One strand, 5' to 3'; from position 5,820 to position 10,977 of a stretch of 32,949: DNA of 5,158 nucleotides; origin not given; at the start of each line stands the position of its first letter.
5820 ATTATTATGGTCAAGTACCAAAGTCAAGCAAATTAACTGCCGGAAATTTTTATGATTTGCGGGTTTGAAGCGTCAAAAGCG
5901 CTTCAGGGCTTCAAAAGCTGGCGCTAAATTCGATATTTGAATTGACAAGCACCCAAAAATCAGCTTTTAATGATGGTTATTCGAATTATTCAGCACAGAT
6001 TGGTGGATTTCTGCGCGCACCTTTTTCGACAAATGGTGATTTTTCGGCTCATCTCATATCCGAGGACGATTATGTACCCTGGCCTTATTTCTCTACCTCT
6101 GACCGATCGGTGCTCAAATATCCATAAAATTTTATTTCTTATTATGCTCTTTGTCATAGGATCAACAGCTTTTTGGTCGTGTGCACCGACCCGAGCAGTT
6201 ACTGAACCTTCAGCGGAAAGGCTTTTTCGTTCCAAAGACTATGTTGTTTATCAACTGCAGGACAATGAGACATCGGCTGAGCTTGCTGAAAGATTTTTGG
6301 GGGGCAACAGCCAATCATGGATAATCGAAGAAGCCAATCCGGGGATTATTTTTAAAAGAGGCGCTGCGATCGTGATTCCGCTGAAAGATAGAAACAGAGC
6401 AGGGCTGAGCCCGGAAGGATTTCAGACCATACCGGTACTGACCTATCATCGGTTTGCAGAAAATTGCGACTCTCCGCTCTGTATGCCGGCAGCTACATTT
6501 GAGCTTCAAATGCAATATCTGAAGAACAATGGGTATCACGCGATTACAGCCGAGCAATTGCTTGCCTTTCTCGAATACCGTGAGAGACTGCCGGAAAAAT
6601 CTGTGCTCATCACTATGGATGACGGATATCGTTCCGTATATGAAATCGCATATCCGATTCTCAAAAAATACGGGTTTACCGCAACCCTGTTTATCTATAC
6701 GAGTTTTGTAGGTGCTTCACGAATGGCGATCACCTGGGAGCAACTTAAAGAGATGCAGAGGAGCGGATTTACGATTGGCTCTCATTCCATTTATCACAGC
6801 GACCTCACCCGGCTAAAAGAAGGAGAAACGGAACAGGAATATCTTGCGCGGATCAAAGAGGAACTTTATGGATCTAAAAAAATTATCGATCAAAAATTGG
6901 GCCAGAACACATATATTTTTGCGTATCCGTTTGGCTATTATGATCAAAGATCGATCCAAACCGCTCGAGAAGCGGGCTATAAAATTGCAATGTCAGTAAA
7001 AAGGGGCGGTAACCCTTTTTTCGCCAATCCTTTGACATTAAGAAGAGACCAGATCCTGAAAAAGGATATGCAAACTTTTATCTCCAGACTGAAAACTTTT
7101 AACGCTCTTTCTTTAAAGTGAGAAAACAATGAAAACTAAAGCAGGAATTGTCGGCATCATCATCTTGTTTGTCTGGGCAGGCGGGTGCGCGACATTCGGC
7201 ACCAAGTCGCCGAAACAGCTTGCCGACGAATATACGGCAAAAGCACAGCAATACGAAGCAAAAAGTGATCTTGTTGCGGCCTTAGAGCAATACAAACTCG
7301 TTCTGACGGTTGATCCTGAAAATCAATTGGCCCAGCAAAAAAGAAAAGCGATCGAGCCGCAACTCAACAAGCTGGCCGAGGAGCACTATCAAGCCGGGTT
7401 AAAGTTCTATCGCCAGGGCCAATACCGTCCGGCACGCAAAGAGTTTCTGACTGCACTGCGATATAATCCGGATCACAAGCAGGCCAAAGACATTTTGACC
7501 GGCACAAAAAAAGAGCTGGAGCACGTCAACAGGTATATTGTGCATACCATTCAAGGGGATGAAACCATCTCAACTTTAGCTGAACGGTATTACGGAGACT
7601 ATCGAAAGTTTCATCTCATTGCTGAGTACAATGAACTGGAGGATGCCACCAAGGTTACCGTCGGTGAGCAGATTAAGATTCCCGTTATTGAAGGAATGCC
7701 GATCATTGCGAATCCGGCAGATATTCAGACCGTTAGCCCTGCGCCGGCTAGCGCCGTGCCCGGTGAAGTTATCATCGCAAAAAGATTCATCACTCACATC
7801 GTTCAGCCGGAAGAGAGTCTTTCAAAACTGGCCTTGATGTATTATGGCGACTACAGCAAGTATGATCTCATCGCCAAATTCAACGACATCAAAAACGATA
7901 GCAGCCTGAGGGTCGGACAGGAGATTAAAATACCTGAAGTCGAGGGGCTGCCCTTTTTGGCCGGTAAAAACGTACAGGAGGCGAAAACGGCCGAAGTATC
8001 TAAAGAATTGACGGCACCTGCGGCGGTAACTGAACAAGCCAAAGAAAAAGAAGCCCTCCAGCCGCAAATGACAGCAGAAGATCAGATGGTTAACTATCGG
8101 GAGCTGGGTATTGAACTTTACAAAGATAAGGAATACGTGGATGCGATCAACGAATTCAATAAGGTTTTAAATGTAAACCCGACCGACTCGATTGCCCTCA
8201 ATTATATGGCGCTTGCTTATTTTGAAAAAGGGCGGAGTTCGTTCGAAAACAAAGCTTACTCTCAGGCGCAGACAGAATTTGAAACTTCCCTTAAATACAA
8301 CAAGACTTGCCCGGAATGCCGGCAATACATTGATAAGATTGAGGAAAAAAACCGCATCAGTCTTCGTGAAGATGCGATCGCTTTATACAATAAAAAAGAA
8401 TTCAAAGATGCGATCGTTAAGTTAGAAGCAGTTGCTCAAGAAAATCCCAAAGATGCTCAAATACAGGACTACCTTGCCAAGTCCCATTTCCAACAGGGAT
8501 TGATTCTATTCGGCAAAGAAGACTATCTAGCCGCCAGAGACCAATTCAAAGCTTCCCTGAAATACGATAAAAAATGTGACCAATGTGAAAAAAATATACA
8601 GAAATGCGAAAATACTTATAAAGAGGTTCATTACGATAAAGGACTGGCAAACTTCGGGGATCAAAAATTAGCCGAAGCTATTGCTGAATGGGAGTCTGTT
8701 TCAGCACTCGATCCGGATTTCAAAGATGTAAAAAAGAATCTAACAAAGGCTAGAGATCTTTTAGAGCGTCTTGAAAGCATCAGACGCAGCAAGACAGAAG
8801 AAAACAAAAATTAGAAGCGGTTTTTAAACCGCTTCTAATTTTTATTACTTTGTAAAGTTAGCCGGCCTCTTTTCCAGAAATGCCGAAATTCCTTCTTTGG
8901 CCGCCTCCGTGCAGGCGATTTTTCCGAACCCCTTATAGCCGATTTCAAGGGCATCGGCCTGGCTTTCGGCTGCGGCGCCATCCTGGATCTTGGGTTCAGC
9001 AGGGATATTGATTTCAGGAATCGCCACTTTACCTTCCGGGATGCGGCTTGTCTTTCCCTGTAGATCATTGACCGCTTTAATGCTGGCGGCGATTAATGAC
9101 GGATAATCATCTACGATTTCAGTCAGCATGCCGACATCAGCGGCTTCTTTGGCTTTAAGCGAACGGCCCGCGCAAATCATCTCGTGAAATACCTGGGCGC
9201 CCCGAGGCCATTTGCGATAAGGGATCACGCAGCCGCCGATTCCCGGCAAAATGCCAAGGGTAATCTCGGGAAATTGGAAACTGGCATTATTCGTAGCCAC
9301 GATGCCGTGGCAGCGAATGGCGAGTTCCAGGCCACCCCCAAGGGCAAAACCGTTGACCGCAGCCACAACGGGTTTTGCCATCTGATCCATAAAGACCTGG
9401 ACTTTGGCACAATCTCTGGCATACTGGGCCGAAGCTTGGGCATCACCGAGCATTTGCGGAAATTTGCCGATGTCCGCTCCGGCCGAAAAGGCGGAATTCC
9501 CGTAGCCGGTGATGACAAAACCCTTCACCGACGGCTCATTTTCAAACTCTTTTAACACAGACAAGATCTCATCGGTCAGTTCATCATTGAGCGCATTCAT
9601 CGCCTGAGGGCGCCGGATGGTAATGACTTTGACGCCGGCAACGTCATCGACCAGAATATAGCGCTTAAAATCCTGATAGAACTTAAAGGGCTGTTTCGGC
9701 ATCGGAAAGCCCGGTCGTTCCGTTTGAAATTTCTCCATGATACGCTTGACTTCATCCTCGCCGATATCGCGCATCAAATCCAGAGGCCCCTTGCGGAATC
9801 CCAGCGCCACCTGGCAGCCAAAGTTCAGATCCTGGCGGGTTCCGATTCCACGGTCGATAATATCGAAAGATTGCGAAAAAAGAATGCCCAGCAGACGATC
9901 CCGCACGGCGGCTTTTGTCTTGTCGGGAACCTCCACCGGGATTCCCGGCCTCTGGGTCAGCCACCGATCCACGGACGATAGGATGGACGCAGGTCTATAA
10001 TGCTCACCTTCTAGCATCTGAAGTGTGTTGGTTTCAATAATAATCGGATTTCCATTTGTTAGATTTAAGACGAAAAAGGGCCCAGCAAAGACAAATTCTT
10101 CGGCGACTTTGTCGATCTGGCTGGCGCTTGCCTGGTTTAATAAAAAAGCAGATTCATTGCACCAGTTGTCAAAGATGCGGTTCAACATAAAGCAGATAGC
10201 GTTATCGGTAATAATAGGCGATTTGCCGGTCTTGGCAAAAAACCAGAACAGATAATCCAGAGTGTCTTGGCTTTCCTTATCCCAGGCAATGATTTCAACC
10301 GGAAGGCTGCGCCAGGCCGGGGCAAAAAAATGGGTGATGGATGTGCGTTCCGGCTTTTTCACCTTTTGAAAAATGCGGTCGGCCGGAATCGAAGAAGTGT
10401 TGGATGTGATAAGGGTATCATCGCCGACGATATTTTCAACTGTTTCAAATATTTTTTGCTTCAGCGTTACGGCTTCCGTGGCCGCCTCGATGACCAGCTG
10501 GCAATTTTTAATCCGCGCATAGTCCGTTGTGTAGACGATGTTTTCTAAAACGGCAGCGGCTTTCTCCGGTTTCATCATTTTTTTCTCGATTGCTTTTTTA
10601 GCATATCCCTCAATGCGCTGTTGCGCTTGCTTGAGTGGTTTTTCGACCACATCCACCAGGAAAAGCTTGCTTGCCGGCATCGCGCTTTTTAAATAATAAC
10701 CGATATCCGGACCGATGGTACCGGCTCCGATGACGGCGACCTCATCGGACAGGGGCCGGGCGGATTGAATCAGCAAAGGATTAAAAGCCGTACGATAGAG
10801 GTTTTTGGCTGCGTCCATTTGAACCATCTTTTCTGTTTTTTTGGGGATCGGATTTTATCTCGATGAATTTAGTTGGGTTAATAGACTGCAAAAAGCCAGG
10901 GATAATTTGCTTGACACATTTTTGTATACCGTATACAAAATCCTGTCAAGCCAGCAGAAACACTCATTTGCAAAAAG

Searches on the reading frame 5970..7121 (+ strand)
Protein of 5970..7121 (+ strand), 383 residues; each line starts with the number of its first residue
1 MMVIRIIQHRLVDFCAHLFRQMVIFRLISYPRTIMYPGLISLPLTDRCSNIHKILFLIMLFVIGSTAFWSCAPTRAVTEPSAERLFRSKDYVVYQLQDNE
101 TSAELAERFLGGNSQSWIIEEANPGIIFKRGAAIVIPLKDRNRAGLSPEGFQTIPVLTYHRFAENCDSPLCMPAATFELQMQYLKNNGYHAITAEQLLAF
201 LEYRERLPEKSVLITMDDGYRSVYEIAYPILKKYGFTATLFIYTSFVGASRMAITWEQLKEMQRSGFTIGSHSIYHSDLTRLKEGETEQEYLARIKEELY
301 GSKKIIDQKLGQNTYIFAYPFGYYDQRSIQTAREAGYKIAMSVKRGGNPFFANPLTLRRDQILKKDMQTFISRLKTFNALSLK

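Call 6: search_protein_families(library=pfam, proteins=[window:5970-7121:+])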
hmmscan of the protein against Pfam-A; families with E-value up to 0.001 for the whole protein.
window:5970-7121:+ (383 aa): 1 family
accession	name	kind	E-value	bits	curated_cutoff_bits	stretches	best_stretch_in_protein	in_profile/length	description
PF01522.26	Polysacc_deac_1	-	2e-28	99.3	23.1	1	206-339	3-123/124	Polysaccharide deacetylase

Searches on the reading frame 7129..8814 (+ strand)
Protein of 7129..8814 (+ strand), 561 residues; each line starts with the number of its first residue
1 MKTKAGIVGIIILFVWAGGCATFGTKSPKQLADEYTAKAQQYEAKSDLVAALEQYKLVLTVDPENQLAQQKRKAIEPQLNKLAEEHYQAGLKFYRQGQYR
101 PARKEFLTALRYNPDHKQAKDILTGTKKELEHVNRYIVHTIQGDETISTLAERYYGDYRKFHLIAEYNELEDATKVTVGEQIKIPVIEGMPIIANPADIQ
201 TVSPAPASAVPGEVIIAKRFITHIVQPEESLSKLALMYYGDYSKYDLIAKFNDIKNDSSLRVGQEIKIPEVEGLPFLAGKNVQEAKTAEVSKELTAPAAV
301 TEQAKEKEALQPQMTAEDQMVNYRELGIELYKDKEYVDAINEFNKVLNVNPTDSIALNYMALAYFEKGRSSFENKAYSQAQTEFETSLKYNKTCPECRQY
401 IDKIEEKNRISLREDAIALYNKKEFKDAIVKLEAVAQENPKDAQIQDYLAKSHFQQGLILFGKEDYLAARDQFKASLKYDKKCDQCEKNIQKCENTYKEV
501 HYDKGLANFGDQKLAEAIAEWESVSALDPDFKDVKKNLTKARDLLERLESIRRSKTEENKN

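Call 6: search_protein_families(library=pfam, proteins=[window:7129-8814:+])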
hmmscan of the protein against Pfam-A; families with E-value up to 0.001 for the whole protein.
window:7129-8814:+ (561 aa): 12 families
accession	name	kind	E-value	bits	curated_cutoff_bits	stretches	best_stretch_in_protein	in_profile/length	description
PF07719.23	TPR_2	-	2.7e-23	80.5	27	1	83-116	1-34/34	Tetratricopeptide repeat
PF13432.12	TPR_16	-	3.4e-12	47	32.7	0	87-119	1-33/65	Tetratricopeptide repeat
PF01476.26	LysM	-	5.3e-12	45.9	20.9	1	223-269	1-43/43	LysM domain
PF00515.34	TPR_1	-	2.7e-11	43.2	27.8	0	325-353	6-34/34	Tetratricopeptide repeat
PF13414.12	TPR_11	-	3.6e-11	43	26.8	1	329-368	3-42/42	TPR repeat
PF14559.12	TPR_19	-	1.6e-10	41.6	25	0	423-457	5-39/68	Tetratricopeptide repeat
PF13371.12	TPR_9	-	0.00024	21.5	35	0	83-121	29-67/73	Tetratricopeptide repeat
PF13181.12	TPR_8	-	0.00035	20.9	25.7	0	450-482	1-33/34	Tetratricopeptide repeat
PF13428.12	TPR_14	-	0.00037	21.4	23.5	0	417-451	9-43/44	Tetratricopeptide repeat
PF24575.1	TPR_Slam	-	0.00039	21.2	35.2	0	318-383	45-103/104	Surface lipoprotein assembly modifier, N-terminal TPR repeats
PF13431.12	TPR_17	-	0.00047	20.7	24.4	0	343-370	2-29/34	Tetratricopeptide repeat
PF23457.1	LysM2_NFP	-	0.00098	19.6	36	0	221-269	6-54/56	NFP LysM2 domain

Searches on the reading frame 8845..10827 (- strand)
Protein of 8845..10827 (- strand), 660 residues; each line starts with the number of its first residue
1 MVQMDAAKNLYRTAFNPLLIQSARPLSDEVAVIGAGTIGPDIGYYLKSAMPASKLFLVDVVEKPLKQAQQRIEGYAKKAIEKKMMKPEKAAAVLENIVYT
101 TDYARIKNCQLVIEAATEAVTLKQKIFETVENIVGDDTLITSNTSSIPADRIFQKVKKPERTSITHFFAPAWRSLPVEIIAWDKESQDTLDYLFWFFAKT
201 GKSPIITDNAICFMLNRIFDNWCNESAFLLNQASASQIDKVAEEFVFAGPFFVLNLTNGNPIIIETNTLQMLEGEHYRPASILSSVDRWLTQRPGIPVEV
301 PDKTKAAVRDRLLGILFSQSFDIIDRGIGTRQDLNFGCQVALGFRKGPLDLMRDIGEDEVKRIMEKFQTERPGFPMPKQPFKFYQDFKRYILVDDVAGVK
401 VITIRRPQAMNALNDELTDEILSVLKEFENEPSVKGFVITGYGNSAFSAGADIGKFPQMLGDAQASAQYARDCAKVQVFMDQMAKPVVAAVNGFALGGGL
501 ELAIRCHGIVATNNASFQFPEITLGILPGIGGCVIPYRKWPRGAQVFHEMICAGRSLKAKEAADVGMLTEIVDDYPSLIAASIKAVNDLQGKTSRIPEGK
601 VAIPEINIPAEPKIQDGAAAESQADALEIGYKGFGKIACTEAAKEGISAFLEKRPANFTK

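Call 6: search_protein_families(library=pfam, proteins=[window:8845-10827:-])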
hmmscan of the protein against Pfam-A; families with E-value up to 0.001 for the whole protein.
window:8845-10827:- (660 aa): 4 families
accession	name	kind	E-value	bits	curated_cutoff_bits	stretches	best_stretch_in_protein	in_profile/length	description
PF00378.25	ECH_1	-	7.8e-45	153.6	27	1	397-659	4-249/251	Enoyl-CoA hydratase/isomerase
PF02737.24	3HCDH_N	-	1.5e-42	146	22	1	29-207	1-177/180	3-hydroxyacyl-CoA dehydrogenase, NAD binding domain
PF16113.10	ECH_2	-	2.3e-31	110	27.2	1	399-574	1-174/335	Enoyl-CoA hydratase/isomerase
PF00725.27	3HCDH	-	1.3e-07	32.4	22.1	0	310-371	5-66/97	3-hydroxyacyl-CoA dehydrogenase, C-terminal domain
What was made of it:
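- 8845..10827 (-): 3-hydroxyacyl-CoA dehydrogenase / enoyl-CoA hydratase fusion. Pfam (call 6).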
